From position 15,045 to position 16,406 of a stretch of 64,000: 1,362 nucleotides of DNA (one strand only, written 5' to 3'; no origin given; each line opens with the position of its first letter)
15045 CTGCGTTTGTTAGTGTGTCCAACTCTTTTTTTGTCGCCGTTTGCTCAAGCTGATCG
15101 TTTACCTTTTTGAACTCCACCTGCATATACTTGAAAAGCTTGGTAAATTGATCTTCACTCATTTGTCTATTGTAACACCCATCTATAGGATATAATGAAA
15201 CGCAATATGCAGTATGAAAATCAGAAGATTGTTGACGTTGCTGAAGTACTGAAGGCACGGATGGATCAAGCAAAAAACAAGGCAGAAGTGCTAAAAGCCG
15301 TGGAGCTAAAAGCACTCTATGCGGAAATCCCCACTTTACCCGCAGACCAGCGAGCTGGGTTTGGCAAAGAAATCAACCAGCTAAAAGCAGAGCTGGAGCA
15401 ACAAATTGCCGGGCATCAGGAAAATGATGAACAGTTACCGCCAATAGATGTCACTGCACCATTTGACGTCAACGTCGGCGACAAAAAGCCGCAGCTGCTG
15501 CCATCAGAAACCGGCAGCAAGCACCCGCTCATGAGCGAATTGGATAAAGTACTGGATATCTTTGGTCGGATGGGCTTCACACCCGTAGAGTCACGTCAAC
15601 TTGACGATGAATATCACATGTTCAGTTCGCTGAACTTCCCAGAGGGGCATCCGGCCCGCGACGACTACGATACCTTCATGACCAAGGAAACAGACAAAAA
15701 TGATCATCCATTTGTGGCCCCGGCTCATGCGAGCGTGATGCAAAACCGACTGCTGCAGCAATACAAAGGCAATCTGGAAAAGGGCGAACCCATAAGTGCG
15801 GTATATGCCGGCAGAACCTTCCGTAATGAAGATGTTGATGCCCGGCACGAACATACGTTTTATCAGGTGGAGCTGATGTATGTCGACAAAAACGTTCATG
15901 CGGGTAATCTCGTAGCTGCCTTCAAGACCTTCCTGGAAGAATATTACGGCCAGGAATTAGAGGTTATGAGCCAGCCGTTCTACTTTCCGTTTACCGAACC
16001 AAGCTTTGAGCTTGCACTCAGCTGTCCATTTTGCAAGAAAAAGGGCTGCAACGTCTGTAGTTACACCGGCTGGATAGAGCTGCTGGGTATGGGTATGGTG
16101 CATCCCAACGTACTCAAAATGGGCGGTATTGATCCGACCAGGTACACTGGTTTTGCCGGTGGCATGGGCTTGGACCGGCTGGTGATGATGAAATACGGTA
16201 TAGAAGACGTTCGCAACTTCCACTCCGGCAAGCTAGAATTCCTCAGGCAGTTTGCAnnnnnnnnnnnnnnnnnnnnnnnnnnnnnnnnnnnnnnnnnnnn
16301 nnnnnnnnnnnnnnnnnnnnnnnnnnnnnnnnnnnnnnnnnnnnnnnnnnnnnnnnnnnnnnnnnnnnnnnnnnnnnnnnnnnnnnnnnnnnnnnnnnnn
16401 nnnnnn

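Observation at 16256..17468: NYN nuclease / MazG-like NTP pyrophosphohydrolase / ASCH(DUF3850) trio inserted into the pheS-pheT operon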

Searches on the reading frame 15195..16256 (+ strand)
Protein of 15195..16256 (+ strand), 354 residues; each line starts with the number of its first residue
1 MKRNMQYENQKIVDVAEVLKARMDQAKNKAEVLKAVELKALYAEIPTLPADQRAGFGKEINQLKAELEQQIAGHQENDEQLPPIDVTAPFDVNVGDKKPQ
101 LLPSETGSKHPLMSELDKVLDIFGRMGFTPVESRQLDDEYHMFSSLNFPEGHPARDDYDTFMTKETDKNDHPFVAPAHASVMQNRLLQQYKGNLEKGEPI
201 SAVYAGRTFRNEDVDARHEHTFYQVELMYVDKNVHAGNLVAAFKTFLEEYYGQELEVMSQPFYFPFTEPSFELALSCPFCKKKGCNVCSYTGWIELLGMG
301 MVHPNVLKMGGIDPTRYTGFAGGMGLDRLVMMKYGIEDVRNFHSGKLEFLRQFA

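Call 4: search_protein_families(library=pfam, proteins=[window:15195-16256:+], max_evalue=0.01)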
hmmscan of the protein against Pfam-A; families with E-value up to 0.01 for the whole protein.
window:15195-16256:+ (354 aa): 3 families
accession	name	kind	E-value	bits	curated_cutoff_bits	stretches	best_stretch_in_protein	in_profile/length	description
PF01409.25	tRNA-synt_2d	-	1.5e-71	241.2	19.8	1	104-353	11-246/246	tRNA synthetases class II core domain (F)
PF02912.23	Phe_tRNA-synt_N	-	3.9e-07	30.4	22.3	1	37-77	19-59/69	Aminoacyl tRNA synthetase class II, N-terminal domain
PF00152.25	tRNA-synt_2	-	0.00084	18.9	25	0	205-228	97-120/308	tRNA synthetases class II (D, K and N)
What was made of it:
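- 15195..16259 (+): pheS (Phe-tRNA ligase alpha subunit, 354 aa). It forms the left border of the slot. Its 3' end carries a weak SD-like AGG (16245-16247) for the next gene. PF01409, E = 1.5e-71 (call 4).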

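Call 5: search_protein_families(library=ncbifam, proteins=[window:15195-16256:+], max_evalue=0.01)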
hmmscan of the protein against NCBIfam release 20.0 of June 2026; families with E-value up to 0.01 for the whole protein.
window:15195-16256:+ (354 aa): 8 families
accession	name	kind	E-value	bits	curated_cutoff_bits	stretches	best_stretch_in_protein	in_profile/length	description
TIGR00468.1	pheS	equivalog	1.4e-68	231.6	237.45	1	44-353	8-322/324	phenylalanine--tRNA ligase subunit alpha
NF003210.0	PRK04172.1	equivalog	1.5e-43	149.4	350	2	196-353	350-491/496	phenylalanine--tRNA ligase subunit alpha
NF051887.1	PheS_related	equivalog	5.4e-25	88.2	300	1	109-353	11-239/349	PheS-related mystery ligase SrmL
TIGR00469.1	pheS_mito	equivalog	2.5e-19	69.3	258.35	2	254-354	256-344/451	phenylalanine--tRNA ligase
TIGR00470.1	sepS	equivalog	8e-06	24.6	380.65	1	206-342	214-340/533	O-phosphoserine--tRNA ligase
NF001756.1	PRK00484.1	subfamily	0.00093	18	468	0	205-247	243-287/488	lysine--tRNA ligase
NF005055.0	PRK06462.1-5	equivalog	0.0021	17.2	389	0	201-240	108-147/341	asparagine synthetase A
TIGR00499.1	lysS_bact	equivalog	0.0061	15.2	427.6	0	205-230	246-271/496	lysine--tRNA ligase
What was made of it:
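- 15195..16259 (+): TIGR00468, E = 1.4e-68 (call 5).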

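Call 25: find_related_loci(query=window:15195-16256:+, collection=genome_contigs, flank=8000)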
Query window:15195-16256:+ (354 aa) in genome_contigs; peptide patterns used: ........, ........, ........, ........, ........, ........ (x = any residue, [..] = any of these).
599 stretches matched a pattern (row limit reached: there are more); 551 encode a relative of the query (tblastn E <= 1e-3); the best 80 are kept; 80 distinct loci.
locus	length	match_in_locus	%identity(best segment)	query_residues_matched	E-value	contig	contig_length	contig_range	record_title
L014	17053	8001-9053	78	4-353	0e+0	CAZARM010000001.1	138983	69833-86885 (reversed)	MAG TPA_asm: uncultured Candidatus Saccharibacteria bacterium isolate SRP200132_co1_173 genome assembly, contig: NODE_10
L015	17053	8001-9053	74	5-354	0e+0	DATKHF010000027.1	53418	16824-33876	MAG TPA_asm: Candidatus Saccharimonadales bacterium isolate SMAG_U14570 k141_133510, whole genome shotgun sequence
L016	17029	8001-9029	74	5-353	0e+0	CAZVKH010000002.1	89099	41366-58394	MAG TPA_asm: uncultured Candidatus Saccharibacteria bacterium isolate SRP296810_co1_118 genome assembly, contig: NODE_22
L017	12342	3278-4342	72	1-354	0e+0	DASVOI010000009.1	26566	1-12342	MAG TPA_asm: Candidatus Saccharimonadales bacterium isolate SMAG_U3149 k141_367406, whole genome shotgun sequence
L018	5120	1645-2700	70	4-354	0e+0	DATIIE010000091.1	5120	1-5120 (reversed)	MAG TPA_asm: Candidatus Saccharimonadales bacterium isolate SMAG_U15656 k141_670586, whole genome shotgun sequence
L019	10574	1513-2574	71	2-354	3e-178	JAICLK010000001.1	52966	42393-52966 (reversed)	MAG: Candidatus Saccharibacteria bacterium isolate GZL_HY_2_bin.140 k141_1275303_length_52966_cov_13.9537, whole genome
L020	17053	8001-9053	72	4-353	1e-177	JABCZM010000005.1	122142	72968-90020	MAG: Candidatus Saccharibacteria bacterium isolate Inc-BW-C-12-M_MAG58 Ga0210394_10000269, whole genome shotgun sequence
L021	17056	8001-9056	70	4-354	9e-177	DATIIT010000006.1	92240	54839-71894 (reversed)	MAG TPA_asm: Candidatus Saccharimonadales bacterium isolate SMAG_U15672 k141_205228, whole genome shotgun sequence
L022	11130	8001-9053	71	5-354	1e-176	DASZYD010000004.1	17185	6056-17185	MAG TPA_asm: Candidatus Saccharimonadales bacterium isolate SMAG_U6201 k141_1227203, whole genome shotgun sequence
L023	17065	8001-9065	70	1-354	9e-176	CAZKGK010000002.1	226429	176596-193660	MAG TPA_asm: uncultured Candidatus Saccharibacteria bacterium isolate SRP200132_co1_660 genome assembly, contig: NODE_45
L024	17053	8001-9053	71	5-354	1e-175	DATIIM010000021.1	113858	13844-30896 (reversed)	MAG TPA_asm: Patescibacteria group bacterium isolate SMAG_U15665 k141_33456, whole genome shotgun sequence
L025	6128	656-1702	71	1-354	2e-176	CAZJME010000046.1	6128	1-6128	MAG TPA_asm: uncultured Candidatus Saccharibacteria bacterium isolate SRP135725_co1_616 genome assembly, contig: NODE_19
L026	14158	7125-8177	70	5-354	3e-173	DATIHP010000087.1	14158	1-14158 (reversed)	MAG TPA_asm: Candidatus Saccharimonadales bacterium isolate SMAG_U15641 k141_116391, whole genome shotgun sequence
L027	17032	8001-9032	71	5-353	4e-173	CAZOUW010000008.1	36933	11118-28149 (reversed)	MAG TPA_asm: uncultured Candidatus Saccharibacteria bacterium isolate SRP133034_co1_52 genome assembly, contig: NODE_102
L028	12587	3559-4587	70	4-354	3e-173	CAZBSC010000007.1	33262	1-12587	MAG TPA_asm: uncultured Candidatus Saccharibacteria bacterium isolate binchicken_co245_213 genome assembly, contig: NODE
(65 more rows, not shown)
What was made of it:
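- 15195..16259 (+): 62-78% identical to the PheS of 80 Saccharimonadales species (call 25).
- The 80 best PheS relatives are almost all Saccharibacteria/Saccharimonadales (call 25).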
